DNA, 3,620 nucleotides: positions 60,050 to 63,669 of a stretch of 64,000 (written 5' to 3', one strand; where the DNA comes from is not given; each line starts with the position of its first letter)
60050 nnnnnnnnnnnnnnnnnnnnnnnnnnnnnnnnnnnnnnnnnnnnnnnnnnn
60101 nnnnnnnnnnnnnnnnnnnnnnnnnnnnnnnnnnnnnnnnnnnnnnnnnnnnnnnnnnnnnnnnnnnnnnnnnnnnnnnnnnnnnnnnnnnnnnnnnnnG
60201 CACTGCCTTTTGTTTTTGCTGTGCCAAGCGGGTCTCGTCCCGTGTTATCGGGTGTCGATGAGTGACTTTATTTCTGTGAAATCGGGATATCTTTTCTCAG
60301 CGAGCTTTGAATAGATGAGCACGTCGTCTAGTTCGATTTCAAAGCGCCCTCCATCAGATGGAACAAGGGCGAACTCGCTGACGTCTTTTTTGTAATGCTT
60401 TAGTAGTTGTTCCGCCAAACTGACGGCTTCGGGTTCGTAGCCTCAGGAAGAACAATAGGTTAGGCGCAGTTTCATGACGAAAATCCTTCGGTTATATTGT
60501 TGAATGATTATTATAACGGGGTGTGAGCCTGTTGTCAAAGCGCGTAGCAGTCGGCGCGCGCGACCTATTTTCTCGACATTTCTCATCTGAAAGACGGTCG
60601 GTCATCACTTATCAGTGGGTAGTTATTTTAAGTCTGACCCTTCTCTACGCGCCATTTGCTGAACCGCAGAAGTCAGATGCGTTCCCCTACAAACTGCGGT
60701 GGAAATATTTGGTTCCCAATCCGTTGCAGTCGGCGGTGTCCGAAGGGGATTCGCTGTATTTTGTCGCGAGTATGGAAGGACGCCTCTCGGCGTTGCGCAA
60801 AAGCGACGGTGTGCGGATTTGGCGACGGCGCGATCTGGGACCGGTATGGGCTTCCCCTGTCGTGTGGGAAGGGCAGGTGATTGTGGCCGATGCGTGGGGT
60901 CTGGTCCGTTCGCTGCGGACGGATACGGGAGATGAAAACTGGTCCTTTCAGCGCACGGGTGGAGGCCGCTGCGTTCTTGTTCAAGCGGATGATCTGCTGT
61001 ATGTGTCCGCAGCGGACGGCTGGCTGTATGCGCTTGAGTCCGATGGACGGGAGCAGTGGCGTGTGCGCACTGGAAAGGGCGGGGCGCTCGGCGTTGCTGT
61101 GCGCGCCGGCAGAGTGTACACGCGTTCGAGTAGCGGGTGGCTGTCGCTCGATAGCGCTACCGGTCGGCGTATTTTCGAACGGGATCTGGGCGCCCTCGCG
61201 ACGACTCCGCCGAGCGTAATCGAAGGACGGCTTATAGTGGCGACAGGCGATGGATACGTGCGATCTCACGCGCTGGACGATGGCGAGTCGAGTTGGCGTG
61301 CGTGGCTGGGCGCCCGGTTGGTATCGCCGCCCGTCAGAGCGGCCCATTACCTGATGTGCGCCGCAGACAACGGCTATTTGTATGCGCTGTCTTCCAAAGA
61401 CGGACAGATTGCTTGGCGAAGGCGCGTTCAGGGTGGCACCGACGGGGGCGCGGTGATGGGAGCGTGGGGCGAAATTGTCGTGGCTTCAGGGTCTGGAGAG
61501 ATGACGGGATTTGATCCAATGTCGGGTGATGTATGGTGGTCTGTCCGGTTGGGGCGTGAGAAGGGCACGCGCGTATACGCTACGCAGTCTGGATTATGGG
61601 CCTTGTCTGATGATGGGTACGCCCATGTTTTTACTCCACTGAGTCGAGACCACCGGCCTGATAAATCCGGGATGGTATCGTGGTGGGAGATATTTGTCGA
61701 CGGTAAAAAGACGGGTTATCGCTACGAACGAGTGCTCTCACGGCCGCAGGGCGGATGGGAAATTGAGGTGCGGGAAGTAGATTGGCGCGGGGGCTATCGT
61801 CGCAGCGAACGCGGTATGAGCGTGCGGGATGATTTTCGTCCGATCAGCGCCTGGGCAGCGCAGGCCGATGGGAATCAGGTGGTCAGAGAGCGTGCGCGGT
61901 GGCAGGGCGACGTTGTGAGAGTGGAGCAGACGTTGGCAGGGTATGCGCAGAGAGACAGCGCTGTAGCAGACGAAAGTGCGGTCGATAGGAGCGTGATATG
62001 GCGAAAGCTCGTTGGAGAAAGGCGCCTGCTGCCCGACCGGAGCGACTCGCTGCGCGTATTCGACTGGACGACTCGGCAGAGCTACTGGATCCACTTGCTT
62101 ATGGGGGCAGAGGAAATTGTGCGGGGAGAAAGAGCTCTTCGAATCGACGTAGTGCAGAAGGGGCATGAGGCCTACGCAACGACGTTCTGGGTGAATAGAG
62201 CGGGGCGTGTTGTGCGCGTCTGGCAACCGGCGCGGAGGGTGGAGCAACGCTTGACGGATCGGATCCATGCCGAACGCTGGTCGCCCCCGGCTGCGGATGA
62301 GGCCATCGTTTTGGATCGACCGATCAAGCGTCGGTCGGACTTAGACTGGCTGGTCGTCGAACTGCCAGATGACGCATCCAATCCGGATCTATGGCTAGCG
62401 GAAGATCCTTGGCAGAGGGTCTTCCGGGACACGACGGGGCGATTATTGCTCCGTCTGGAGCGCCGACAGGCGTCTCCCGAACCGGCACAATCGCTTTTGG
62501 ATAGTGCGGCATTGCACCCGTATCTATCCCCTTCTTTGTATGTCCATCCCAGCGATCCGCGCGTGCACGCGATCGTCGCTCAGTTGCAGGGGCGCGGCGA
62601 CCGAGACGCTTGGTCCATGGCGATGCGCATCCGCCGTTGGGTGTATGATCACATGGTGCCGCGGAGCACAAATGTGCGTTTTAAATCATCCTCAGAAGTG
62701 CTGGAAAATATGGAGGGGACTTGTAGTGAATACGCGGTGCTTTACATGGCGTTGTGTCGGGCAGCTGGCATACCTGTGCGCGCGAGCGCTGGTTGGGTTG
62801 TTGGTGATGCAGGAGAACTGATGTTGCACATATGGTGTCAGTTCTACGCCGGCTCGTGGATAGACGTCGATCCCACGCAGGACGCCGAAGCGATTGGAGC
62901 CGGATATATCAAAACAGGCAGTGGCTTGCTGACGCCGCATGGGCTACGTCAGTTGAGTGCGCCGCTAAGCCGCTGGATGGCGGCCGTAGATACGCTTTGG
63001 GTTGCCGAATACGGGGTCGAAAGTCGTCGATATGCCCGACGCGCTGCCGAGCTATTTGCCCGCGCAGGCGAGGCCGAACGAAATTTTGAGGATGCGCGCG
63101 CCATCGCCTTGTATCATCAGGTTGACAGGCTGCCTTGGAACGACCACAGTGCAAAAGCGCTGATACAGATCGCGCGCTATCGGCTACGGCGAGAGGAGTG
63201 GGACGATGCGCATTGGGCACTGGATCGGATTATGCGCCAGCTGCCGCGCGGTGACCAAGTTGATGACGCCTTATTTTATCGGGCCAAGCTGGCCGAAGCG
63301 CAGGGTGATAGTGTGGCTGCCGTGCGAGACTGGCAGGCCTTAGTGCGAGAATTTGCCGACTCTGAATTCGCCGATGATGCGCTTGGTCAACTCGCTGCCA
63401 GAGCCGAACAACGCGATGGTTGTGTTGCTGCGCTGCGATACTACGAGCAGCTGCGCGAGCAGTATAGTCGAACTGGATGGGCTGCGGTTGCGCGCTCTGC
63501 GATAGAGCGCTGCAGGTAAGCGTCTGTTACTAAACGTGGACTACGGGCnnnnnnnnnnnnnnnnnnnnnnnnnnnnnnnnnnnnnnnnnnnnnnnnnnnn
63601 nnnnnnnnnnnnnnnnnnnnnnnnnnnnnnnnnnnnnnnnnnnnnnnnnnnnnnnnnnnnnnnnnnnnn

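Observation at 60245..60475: Unannotated selenoprotein: SelW/Rdx family with a CSSU motif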

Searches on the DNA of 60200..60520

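Call 24: search_rna_families(source=window, start=60200, end=60520, threshold=evalue, max_evalue=10)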
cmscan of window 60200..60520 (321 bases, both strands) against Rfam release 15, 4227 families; matches with E-value up to 10: 1.
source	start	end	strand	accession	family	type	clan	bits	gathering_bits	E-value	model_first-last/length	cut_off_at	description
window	60200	60222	-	RF01675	CrcZ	Gene; sRNA;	-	9.7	95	1.5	1-23/398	3'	Pseudomonas sRNA CrcZ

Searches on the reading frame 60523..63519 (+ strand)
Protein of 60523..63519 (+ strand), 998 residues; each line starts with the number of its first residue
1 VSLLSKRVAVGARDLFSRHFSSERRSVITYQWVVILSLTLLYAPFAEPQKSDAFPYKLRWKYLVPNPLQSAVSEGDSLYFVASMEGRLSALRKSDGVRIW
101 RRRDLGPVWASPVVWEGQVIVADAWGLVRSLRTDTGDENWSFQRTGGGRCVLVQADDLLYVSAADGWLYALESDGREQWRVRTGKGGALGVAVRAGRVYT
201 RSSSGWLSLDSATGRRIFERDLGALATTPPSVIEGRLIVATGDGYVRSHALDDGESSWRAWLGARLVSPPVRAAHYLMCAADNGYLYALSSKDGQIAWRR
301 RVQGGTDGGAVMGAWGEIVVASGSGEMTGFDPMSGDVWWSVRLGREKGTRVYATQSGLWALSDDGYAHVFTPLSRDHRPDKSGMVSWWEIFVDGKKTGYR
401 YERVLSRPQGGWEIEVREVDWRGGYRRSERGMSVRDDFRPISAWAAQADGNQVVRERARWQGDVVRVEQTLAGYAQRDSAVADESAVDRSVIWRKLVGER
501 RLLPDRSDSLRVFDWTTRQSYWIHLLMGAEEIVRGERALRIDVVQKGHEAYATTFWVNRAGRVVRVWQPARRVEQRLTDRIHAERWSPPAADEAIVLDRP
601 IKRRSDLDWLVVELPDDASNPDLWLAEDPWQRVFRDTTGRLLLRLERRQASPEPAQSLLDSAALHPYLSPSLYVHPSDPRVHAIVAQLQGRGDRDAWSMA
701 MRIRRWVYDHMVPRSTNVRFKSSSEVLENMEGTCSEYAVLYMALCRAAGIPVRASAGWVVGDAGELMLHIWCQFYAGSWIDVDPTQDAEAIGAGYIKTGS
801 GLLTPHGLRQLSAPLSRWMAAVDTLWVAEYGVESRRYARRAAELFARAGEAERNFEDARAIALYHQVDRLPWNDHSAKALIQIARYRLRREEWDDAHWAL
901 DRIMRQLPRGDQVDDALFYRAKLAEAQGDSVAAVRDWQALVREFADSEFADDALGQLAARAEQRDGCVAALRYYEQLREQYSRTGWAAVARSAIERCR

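Call 42: search_protein_families(library=pfam, proteins=[window:60523-63519:+], max_evalue=0.00001)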
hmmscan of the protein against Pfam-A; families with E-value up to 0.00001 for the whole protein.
window:60523-63519:+ (998 aa): 3 families
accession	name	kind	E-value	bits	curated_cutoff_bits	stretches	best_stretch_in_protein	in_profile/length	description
PF13360.13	PQQ_2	-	2.7e-24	86.5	27.6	3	165-259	2-98/233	Outer membrane protein assembly factor BamB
PF13570.13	Beta-prop_ACSF4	-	4.1e-24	86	133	2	59-184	126-254/329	Beta-alanine-activating enzyme, beta-propeller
PF01841.26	Transglut_core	-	8.6e-16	58.6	23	1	692-784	10-108/108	Transglutaminase-like superfamily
